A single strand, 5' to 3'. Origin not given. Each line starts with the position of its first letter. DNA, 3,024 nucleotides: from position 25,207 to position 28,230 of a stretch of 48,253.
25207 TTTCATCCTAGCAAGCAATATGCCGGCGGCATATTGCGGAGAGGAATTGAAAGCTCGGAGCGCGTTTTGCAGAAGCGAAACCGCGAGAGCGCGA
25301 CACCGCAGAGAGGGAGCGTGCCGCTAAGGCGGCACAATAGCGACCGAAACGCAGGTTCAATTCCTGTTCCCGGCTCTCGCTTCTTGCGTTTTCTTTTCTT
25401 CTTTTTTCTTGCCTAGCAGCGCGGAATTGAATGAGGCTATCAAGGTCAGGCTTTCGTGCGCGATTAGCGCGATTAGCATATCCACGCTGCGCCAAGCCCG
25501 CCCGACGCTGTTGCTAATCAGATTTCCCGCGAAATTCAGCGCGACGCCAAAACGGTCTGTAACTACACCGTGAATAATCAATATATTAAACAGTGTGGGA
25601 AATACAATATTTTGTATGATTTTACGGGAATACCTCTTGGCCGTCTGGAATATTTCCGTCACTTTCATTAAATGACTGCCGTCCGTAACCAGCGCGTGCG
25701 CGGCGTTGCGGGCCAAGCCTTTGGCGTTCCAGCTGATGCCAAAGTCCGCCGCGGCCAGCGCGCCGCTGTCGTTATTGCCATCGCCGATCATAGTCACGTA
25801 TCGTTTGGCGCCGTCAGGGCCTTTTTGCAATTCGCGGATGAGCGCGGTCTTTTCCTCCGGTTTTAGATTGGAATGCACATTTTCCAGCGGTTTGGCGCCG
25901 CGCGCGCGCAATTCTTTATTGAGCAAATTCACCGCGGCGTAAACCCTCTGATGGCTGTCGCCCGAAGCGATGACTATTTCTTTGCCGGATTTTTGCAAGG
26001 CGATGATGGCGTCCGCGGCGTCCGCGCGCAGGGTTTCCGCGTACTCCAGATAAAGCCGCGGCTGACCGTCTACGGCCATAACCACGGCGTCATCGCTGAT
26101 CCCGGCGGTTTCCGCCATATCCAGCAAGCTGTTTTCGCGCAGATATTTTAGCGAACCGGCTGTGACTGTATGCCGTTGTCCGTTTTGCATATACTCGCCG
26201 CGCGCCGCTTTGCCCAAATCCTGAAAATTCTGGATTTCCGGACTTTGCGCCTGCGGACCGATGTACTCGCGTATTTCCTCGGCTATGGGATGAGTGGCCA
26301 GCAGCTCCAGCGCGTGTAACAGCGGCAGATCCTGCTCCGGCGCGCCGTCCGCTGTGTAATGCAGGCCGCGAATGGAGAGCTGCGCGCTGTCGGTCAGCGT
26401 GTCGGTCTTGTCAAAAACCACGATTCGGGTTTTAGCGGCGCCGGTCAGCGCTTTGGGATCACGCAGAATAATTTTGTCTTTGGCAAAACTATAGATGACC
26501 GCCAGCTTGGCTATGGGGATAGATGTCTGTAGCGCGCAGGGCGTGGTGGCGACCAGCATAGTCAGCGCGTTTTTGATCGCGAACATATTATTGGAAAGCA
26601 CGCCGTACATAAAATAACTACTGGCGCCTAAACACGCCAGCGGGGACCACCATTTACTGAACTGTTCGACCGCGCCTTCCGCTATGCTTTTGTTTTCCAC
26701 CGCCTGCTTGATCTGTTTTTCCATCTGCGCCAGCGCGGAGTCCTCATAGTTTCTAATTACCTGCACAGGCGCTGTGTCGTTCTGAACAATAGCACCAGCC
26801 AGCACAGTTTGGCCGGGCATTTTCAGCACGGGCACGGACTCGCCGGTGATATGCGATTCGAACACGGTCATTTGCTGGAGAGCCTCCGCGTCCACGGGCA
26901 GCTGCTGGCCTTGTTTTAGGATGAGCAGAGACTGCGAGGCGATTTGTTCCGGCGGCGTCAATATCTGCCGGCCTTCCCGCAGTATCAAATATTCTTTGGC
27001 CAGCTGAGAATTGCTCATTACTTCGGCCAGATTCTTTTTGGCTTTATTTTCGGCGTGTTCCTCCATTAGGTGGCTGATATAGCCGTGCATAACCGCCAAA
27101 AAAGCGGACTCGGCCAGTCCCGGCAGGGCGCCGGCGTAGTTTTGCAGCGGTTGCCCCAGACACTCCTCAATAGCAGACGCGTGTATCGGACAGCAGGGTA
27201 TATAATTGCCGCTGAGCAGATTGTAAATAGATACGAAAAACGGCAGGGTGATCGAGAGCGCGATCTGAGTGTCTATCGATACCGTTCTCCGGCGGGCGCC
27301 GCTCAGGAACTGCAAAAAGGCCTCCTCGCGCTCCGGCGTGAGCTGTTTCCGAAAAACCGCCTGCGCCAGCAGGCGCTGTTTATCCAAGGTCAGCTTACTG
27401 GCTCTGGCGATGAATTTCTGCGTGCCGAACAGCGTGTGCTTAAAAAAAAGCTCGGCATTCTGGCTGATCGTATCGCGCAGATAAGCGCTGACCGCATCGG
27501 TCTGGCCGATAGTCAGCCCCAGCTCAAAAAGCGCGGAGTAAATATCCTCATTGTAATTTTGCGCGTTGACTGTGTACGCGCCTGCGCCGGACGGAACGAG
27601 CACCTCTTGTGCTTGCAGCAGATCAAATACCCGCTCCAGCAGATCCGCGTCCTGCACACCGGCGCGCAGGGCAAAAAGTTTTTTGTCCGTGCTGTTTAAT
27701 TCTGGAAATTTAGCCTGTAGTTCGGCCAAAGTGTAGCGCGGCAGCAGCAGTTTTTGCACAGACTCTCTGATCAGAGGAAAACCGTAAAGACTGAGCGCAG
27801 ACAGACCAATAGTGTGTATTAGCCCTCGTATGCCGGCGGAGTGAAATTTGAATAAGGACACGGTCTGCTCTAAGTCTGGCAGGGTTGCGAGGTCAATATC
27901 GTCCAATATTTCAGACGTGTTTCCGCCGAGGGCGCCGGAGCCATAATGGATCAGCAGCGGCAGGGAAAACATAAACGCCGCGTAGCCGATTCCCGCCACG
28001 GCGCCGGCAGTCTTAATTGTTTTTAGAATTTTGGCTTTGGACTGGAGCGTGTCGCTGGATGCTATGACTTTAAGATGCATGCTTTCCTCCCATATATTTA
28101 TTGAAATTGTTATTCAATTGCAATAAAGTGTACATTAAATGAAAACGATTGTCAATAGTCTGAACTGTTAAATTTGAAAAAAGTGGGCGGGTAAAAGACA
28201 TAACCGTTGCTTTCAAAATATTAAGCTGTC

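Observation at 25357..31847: Fur-linked, translationally coupled chain of orphan genes feeding into a divergent P1B ATPase: candidate undescribed metal-handling module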

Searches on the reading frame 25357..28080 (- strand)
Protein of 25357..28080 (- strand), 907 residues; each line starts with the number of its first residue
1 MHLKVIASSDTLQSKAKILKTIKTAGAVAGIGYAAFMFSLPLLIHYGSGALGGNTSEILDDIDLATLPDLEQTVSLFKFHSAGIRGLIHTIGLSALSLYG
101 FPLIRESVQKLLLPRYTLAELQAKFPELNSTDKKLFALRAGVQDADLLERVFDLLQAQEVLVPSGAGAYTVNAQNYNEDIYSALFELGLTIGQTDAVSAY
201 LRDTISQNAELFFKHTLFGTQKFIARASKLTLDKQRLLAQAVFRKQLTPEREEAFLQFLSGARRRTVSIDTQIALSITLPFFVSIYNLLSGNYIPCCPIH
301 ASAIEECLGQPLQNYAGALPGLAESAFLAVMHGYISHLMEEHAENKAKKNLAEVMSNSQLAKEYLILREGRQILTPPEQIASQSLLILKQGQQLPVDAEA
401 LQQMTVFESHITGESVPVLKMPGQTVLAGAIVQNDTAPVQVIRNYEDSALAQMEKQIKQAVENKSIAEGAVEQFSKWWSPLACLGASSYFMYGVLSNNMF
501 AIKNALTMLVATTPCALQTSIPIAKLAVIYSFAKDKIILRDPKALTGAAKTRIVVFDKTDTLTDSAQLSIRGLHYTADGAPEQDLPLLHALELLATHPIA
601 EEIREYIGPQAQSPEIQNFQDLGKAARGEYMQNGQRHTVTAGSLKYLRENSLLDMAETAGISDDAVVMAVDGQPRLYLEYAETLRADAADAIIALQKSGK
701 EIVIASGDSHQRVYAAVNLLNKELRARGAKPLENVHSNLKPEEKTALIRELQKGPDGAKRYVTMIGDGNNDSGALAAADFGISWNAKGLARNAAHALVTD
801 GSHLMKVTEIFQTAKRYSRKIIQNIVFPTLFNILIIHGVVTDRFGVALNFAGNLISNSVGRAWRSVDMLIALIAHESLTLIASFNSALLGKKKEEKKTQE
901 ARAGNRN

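Call 3: search_protein_families(library=pfam, proteins=[window:25357-28080:-], max_evalue=0.1)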
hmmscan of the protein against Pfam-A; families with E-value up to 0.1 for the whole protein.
window:25357-28080:- (907 aa): 4 families
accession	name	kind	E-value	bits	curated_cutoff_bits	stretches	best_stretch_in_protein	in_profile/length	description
PF00122.25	E1-E2_ATPase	-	2e-28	99.6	28.1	1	362-534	5-180/181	E1-E2 ATPase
PF00702.32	Hydrolase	-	7.2e-21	75.9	26.4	1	552-779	2-191/191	haloacid dehalogenase-like hydrolase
PF08282.18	Hydrolase_3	-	0.0076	16.4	20.9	0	681-720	13-52/255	haloacid dehalogenase-like hydrolase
PF13756.12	Stimulus_sens_1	-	0.034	15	29.8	0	544-629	12-100/111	Stimulus-sensing domain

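Call 4: search_protein_families(library=ncbifam, proteins=[window:25357-28080:-], max_evalue=0.1)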
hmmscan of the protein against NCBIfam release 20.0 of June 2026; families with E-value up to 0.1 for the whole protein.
window:25357-28080:- (907 aa): 24 families
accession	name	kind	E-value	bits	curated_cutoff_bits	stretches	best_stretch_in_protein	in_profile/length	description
TIGR01525.1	ATPase-IB_hvy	subfamily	1.4e-86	291.6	346.25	1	270-888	2-559/560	heavy metal translocating P-type ATPase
TIGR01512.1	ATPase-IB2_Cd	subfamily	3.6e-63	214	313.5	2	321-606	17-282/494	cadmium family heavy metal-translocating P-type ATPase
TIGR01511.1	ATPase-IB1_Cu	subfamily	6.1e-58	197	397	1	334-836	54-504/542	copper-translocating P-type ATPase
NF007952.0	PRK10671.1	equivalog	1.3e-42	146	1316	1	335-862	302-815/838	copper-exporting P-type ATPase CopA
NF008262.1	PRK11033.1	equivalog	6.7e-42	143.8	1005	1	329-827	201-687/731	zinc/cadmium/mercury/lead-transporting ATPase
TIGR01494.1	ATPase_P-type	subfamily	8.3e-42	143.2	62.3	2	335-565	8-225/478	HAD-IC family P-type ATPase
NF033775.1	P_type_ZntA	exception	2.1e-35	122.2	1240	1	326-827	203-688/732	Zn(II)/Cd(II)/Pb(II) translocating P-type ATPase ZntA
TIGR01657.1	P-ATPase-V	hypoth_equivalog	9.9e-21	73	618.25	3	734-785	781-828/1055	ATP13A2 family polyamine export P-type ATPase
TIGR01647.1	ATPase-IIIA_H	equivalog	1.2e-19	70.1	615.5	2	330-585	66-319/755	plasma-membrane proton-efflux P-type ATPase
TIGR01497.1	kdpB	equivalog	3.8e-19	68.2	527.9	2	327-568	74-316/675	potassium-transporting ATPase subunit KdpB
NF010609.0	PRK14010.1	equivalog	1.1e-15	57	1323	2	361-566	104-313/673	K(+)-transporting ATPase subunit B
TIGR01522.1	ATPase-IIA2_Ca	equivalog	1.3e-09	36.4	798.3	2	734-805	566-635/854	calcium-transporting P-type ATPase, PMR1-type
TIGR01116.1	ATPase-IIA1_Ca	equivalog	5.2e-09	34.8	703.4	2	362-570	64-283/799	calcium-translocating P-type ATPase, SERCA-type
TIGR01524.1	ATPase-IIIB_Mg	equivalog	6.5e-08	30.9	610.75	2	733-806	580-649/867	magnesium-translocating P-type ATPase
TIGR01517.1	ATPase-IIB_Ca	equivalog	2.9e-07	29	507.05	2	349-464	144-259/882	calcium-translocating P-type ATPase, PMCA-type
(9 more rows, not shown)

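Call 8: find_encoding_contigs(protein=window:25357-28080:-, flank=10000, max_places=6)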
Protein window:25357-28080:- (907 aa): no gene with exactly this product is on record in the collection.

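Call 18: search_solved_structures(query=window:25360-28080:-, max_evalue=1e-10, show_alignments=2)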
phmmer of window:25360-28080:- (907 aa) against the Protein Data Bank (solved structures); distinct sequences matched with E-value up to 1e-10: 21.
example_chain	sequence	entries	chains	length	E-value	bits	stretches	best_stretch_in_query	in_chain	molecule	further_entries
3j08_A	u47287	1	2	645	3e-37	131.7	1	334-852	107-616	copper-exporting P-type ATPase A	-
7r0g_A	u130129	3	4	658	3.3e-37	131.6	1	334-848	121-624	Putative copper-exporting P-type ATPase A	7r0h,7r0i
3j09_A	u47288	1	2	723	4.2e-37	131.3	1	334-852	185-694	copper-exporting P-type ATPase A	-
3rfu_A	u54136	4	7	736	3.8e-33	118.2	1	366-863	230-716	Copper efflux ATPase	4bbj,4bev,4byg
4umv_A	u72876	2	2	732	2.8e-29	105.4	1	323-828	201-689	ZINC-TRANSPORTING ATPASE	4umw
7xuk_A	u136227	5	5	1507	1e-26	96.9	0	339-484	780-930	Copper-transporting ATPase 2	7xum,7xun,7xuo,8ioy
7si3_A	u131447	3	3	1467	2.3e-26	95.8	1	636-836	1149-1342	P-type Cu(+) transporter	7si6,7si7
7qbz_A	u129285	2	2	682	1.7e-22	82.9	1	318-802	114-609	Cadmium translocating P-type ATPase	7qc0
8q75_A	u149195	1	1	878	2.4e-22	82.5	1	383-835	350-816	Copper-transporting ATPase HMA4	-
8q73_A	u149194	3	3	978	3.3e-22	82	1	383-835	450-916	Copper-transporting ATPase HMA4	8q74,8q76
5mrw_B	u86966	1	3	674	5e-13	51.6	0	316-566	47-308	Potassium-transporting ATPase ATP-binding subunit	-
6hra_B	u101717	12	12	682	5.1e-13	51.6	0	316-566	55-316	Potassium-transporting ATPase ATP-binding subunit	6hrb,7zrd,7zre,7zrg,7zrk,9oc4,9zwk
2iye_A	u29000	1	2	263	1.1e-12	50.5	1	549-820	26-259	COPPER-TRANSPORTING ATPASE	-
7bgy_B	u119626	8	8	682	1.4e-12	50.2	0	316-566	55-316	Potassium-transporting ATPase ATP-binding subunit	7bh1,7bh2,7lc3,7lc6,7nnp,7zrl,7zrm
7nnl_B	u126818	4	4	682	2.6e-12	49.3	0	316-566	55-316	Potassium-transporting ATPase ATP-binding subunit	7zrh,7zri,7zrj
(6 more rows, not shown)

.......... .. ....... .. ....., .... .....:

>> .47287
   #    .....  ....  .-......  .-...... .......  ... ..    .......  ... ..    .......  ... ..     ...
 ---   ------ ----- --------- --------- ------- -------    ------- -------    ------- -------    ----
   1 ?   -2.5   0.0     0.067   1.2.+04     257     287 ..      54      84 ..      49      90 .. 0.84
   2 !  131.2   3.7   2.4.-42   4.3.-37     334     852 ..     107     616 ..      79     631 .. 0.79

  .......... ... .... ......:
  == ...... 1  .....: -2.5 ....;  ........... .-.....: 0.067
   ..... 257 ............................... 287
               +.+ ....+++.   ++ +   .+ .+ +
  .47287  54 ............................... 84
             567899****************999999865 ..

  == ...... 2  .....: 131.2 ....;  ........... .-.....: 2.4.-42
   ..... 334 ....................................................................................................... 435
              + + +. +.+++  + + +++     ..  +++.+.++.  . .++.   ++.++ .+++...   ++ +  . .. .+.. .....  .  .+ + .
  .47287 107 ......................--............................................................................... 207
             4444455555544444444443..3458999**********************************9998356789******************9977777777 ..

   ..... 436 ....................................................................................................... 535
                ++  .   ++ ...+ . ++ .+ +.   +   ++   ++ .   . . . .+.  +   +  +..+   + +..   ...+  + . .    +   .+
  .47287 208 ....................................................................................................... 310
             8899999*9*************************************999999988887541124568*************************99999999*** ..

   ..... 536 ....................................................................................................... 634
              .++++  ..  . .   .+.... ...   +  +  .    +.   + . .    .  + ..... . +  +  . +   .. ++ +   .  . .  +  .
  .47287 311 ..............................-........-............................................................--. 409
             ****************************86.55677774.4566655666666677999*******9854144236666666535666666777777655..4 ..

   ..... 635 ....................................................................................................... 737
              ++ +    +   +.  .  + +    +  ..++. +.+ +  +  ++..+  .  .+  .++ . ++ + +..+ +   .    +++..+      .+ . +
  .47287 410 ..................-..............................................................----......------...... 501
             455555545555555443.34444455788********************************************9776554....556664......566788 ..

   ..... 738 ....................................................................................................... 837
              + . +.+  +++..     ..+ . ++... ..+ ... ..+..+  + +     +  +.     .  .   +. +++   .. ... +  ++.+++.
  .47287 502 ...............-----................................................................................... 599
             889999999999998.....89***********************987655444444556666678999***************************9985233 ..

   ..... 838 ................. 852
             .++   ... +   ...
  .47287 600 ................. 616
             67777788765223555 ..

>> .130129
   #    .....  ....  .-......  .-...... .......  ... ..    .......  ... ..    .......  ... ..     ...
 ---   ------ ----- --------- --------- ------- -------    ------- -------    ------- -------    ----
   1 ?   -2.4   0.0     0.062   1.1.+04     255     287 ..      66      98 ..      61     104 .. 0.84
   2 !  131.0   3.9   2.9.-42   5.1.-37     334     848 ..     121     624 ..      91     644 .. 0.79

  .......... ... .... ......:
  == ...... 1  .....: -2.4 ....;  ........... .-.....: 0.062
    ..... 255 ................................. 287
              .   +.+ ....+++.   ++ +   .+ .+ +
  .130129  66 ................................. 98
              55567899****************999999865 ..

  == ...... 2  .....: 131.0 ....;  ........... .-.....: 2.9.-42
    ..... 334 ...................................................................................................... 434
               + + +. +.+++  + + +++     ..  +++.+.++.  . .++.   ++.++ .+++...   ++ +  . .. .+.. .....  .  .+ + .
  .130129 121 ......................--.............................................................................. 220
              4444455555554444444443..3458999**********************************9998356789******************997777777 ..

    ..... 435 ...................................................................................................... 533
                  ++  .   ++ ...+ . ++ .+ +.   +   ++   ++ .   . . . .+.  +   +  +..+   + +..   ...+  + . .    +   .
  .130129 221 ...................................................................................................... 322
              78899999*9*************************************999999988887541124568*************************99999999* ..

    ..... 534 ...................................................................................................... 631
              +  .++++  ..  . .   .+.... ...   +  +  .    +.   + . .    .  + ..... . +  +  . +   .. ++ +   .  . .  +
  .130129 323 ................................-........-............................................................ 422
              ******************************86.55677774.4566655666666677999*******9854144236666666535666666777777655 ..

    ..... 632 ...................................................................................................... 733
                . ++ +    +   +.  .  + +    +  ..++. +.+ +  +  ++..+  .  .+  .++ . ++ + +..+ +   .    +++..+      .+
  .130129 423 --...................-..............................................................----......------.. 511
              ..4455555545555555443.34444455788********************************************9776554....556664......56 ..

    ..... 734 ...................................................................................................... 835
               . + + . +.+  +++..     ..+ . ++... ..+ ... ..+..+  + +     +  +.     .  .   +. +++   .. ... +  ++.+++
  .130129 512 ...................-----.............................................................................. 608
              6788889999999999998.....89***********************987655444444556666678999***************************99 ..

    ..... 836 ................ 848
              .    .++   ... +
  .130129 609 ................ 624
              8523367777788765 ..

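Call 37: find_homologous_proteins(query=window:25360-28080:-, max_evalue=1e-30)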
Query window:25360-28080:- (907 aa): 83 proteins with E <= 1e-30 among 8000 candidates.
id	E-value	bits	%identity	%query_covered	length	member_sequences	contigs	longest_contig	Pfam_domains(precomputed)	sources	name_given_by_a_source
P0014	0.0e+0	1986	100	100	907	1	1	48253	PF00702.33,PF00122.26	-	-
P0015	0.0e+0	1326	68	99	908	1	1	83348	PF00702.33,PF00122.26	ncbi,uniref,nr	ncbi:cation transport ATPase PacS [Candidatus Termititenax aidoneus]|uniref:Cation transport ATPase 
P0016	0.0e+0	1286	66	98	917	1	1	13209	PF00702.33,PF00122.26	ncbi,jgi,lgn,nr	ncbi:MAG: HAD-IC family P-type ATPase [Candidatus Margulisbacteria bacterium]|jgi:cation transport A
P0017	0.0e+0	1279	65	100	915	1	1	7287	PF00702.33,PF00122.26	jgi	jgi:cation transport ATPase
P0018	0.0e+0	1242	63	98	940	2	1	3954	PF00702.33,PF00122.26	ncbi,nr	ncbi:MAG: HAD-IC family P-type ATPase [Candidatus Margulisbacteria bacterium]|nr:HAD-IC family P-typ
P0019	0.0e+0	1176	61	98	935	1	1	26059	PF00702.33,PF00122.26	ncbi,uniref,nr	ncbi:cation transport ATPase PacS [Candidatus Termititenax persephonae]|uniref:Cation transport ATPa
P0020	0.0e+0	1169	61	100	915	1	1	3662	PF00702.33,PF00122.26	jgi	jgi:cation transport ATPase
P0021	2.8e-254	865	48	99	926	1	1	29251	PF00702.33,PF08282.19,PF00122.26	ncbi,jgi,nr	ncbi:MAG: HAD-IC family P-type ATPase [Candidatus Margulisbacteria bacterium]|jgi:cation transport A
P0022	1.2e-42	165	26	65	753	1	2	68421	PF00403.33,PF00702.33,PF08282.19,PF00122.26,PF12710.14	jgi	-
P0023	2.7e-39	153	28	51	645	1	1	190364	PF00702.33,PF00122.26,PF12710.14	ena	-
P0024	4.1e-38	150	28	51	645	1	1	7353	PF00702.33,PF00122.26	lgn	-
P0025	4.2e-38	150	28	51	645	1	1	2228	PF00702.33,PF00122.26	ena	-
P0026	2.2e-37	147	30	57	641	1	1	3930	PF00702.33,PF00122.26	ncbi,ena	-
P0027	2.1e-36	144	29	55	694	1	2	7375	PF00403.33,PF00702.33,PF00122.26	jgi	jgi:Cd2+/Zn2+-exporting ATPase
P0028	4.6e-36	143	30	57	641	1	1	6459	PF00702.33,PF00122.26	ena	-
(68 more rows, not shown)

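Call 40: find_encoding_contigs(protein=P0019, flank=8000, max_places=2)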
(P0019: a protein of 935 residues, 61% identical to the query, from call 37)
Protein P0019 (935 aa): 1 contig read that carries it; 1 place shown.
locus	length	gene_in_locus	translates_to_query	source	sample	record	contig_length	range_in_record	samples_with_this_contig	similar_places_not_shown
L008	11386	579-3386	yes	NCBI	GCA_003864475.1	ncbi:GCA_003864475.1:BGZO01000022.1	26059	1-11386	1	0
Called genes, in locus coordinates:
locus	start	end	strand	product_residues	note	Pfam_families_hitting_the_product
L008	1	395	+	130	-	?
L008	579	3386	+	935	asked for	PF00122:E1-E2_ATPase, PF00702:Hydrolase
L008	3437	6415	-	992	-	-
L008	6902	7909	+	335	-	-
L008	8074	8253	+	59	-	PF13711:DUF4160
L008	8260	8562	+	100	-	PF10387:DUF2442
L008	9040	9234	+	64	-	-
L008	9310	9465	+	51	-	-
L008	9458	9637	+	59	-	-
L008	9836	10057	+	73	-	PF04480:DUF559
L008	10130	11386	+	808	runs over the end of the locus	PF01547:SBP_bac_1, PF13416:SBP_bac_8, PF00528:BPD_transp_1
